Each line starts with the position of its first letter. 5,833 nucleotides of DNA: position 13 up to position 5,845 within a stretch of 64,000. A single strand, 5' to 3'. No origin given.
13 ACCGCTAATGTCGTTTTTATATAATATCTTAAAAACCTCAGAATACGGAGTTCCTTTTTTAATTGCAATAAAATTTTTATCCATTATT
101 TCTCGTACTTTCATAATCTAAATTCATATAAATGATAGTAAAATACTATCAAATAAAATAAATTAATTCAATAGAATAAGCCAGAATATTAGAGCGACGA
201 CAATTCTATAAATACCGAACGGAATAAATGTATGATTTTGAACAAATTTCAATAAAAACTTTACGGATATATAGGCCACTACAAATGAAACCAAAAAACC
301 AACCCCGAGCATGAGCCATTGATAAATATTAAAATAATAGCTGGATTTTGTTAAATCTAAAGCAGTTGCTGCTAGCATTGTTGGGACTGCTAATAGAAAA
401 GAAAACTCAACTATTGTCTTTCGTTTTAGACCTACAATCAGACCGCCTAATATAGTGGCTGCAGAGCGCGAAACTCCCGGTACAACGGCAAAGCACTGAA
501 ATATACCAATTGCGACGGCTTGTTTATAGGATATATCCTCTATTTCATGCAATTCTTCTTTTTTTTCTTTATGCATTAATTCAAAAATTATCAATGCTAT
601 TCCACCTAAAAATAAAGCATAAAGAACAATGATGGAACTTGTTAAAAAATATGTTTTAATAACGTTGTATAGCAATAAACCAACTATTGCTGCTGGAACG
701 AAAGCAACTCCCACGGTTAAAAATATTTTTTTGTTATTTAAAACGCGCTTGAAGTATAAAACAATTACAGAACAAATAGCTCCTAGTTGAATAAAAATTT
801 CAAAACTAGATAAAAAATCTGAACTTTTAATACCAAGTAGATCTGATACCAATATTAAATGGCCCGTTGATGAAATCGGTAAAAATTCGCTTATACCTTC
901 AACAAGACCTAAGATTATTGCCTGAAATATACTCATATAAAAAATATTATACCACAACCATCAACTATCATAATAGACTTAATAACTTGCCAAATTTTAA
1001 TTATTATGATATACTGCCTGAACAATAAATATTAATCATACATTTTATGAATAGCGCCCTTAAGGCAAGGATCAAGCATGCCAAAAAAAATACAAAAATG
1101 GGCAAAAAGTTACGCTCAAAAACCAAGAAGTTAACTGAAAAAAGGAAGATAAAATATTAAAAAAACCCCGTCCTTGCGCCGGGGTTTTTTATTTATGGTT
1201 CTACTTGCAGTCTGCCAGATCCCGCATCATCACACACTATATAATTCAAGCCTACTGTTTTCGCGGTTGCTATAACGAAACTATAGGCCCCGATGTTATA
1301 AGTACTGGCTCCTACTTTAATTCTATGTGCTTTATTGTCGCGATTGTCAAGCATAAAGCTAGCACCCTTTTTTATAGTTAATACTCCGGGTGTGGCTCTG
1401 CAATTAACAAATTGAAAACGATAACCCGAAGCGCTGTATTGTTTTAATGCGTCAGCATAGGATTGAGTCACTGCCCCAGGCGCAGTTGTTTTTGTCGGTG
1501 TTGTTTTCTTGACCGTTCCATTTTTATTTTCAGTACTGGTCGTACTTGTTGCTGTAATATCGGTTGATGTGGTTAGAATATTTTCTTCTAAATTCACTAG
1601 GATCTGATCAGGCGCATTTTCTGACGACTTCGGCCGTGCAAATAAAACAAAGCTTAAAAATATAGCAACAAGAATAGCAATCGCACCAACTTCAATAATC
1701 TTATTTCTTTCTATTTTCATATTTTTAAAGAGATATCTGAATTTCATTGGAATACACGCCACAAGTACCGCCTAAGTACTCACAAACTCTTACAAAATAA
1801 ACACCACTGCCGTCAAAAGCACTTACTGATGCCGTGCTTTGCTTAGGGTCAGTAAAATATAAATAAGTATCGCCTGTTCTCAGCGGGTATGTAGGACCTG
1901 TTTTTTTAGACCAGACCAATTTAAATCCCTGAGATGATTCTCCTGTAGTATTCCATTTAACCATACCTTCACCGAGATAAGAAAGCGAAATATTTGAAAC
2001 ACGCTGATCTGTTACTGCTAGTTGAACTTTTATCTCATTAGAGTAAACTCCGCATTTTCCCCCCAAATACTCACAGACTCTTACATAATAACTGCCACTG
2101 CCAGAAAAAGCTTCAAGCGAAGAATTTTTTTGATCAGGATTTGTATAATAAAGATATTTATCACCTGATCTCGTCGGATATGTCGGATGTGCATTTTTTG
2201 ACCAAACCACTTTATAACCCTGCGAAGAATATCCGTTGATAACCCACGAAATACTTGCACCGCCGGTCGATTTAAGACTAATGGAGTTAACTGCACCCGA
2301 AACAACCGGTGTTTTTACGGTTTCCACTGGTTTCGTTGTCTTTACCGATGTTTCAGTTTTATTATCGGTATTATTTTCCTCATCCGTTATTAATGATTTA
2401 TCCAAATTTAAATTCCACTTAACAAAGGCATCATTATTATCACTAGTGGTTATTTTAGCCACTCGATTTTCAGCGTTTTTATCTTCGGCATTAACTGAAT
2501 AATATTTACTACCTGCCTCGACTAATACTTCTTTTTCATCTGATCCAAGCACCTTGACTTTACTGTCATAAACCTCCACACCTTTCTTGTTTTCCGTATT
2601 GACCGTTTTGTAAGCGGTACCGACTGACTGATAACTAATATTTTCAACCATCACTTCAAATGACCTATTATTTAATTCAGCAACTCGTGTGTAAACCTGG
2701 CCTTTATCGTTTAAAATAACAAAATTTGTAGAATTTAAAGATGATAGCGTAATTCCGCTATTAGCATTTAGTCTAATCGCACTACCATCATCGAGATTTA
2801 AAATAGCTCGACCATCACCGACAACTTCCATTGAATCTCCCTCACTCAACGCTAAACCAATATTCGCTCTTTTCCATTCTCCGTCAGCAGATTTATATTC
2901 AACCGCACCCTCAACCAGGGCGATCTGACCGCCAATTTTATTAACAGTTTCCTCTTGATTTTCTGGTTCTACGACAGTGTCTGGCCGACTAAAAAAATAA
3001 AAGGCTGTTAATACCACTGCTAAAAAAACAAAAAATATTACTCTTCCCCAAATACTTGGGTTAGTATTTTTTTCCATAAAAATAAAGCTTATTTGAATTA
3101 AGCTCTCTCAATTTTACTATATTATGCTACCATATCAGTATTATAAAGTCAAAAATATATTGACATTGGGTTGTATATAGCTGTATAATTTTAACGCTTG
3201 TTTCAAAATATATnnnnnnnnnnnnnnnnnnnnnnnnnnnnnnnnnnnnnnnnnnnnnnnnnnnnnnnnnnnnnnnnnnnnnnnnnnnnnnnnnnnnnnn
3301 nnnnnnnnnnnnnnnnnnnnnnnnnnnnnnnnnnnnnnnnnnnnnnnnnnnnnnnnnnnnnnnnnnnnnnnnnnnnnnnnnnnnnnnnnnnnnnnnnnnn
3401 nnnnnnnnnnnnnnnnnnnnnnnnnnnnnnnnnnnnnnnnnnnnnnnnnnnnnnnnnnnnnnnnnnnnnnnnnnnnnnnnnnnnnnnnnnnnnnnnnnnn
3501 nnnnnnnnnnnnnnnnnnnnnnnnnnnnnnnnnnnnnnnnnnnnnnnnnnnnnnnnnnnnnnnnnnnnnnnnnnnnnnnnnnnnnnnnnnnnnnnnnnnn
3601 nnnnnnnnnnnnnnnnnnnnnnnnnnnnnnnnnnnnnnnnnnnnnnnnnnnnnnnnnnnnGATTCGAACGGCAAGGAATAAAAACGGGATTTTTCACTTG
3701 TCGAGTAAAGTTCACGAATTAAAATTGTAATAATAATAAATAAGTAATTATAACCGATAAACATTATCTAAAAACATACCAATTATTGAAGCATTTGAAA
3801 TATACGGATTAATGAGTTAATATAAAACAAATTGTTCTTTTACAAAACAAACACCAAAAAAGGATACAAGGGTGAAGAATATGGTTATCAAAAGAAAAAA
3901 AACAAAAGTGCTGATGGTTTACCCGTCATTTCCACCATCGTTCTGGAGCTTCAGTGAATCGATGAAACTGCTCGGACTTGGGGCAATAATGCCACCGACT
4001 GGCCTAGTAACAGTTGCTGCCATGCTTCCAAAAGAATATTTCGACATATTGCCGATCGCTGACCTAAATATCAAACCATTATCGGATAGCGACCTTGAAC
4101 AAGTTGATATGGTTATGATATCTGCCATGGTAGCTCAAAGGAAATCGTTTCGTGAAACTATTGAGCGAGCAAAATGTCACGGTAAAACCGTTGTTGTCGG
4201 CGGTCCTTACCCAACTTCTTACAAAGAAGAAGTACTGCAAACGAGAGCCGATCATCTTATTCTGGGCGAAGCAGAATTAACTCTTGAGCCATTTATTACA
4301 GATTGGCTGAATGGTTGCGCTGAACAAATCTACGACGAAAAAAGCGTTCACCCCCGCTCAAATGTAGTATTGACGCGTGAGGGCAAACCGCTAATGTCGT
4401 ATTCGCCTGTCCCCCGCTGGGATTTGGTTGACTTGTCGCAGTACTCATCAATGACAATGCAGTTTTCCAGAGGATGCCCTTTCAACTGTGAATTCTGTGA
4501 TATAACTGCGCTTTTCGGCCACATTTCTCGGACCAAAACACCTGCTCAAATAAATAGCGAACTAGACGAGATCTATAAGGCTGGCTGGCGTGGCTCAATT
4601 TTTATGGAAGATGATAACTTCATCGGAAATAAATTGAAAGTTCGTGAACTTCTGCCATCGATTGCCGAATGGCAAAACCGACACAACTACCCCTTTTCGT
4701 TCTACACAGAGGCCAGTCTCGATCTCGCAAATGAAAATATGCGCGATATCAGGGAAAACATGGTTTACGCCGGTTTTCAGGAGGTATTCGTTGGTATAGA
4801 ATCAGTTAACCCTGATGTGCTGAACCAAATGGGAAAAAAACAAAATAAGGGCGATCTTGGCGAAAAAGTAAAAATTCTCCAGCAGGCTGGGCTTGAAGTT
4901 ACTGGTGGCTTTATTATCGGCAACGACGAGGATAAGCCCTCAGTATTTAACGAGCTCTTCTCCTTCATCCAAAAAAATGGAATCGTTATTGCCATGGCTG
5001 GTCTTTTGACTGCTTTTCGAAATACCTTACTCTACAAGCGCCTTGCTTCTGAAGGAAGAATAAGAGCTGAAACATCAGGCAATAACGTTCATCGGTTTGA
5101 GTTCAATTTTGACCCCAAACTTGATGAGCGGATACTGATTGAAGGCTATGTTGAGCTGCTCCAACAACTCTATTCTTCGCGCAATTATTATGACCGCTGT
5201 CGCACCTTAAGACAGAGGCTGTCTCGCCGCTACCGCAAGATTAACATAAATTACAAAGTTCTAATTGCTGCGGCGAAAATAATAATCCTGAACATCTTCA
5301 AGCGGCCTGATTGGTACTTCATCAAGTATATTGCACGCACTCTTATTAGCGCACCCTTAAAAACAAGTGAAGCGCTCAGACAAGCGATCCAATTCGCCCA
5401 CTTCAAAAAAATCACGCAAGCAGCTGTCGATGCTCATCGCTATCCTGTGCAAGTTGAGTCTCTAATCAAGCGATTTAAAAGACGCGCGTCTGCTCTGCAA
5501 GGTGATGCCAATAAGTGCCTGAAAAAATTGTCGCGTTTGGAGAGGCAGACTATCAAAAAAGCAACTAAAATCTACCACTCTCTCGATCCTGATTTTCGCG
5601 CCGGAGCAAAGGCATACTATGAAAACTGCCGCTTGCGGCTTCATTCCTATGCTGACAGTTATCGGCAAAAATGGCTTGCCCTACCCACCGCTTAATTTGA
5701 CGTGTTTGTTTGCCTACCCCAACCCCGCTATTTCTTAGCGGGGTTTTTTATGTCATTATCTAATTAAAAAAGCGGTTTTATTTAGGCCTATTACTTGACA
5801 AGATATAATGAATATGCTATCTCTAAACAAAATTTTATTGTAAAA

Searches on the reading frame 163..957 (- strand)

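Call 36: search_protein_families(library=pfam, proteins=[window:163-957:-], max_evalue=0.00001)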
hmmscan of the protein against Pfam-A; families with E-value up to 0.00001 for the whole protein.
window:163-957:- (264 aa): 1 family
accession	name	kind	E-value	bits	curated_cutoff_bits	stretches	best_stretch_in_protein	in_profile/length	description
PF02673.24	BacA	-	1.6e-75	254.5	33.4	1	13-257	1-257/257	Bacitracin resistance protein BacA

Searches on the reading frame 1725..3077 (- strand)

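Call 36: search_protein_families(library=pfam, proteins=[window:1725-3077:-], max_evalue=0.00001)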
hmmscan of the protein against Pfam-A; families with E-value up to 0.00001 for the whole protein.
window:1725-3077:- (450 aa): 1 family
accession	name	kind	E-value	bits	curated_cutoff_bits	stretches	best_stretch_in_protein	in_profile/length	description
PF04773.18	FecR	-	2.8e-09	37.7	24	1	88-175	8-97/97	FecR protein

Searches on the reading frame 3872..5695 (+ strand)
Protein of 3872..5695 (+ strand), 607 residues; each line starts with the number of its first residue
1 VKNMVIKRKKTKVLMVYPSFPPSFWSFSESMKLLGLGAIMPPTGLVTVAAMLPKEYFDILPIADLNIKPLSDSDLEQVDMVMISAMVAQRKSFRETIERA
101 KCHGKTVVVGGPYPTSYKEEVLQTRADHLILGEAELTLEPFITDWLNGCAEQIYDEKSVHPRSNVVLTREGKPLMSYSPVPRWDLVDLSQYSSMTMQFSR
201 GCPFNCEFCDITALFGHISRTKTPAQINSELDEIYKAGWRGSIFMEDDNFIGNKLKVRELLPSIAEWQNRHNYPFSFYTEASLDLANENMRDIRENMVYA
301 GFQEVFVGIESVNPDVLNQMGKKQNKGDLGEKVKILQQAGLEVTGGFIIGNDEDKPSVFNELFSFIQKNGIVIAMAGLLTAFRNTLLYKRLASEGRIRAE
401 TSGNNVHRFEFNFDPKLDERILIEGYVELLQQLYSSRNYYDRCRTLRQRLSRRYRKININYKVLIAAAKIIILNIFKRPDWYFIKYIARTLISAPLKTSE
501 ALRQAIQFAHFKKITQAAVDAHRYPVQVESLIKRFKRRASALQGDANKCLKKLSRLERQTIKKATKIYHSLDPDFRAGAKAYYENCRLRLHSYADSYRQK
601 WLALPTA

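Call 36: search_protein_families(library=pfam, proteins=[window:3872-5695:+], max_evalue=0.00001)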
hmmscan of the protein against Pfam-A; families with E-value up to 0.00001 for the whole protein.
window:3872-5695:+ (607 aa): 3 families
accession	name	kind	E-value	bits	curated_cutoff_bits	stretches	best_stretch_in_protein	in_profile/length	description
PF13282.11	DUF4070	-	8.8e-22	78.1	22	1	385-521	1-141/144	Domain of unknown function (DUF4070)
PF04055.27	Radical_SAM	-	4e-14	53.6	29.5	1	197-354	2-154/166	Radical SAM superfamily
PF02310.24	B12-binding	-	1.3e-13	51.2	32.1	1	37-139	9-118/121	B12 binding domain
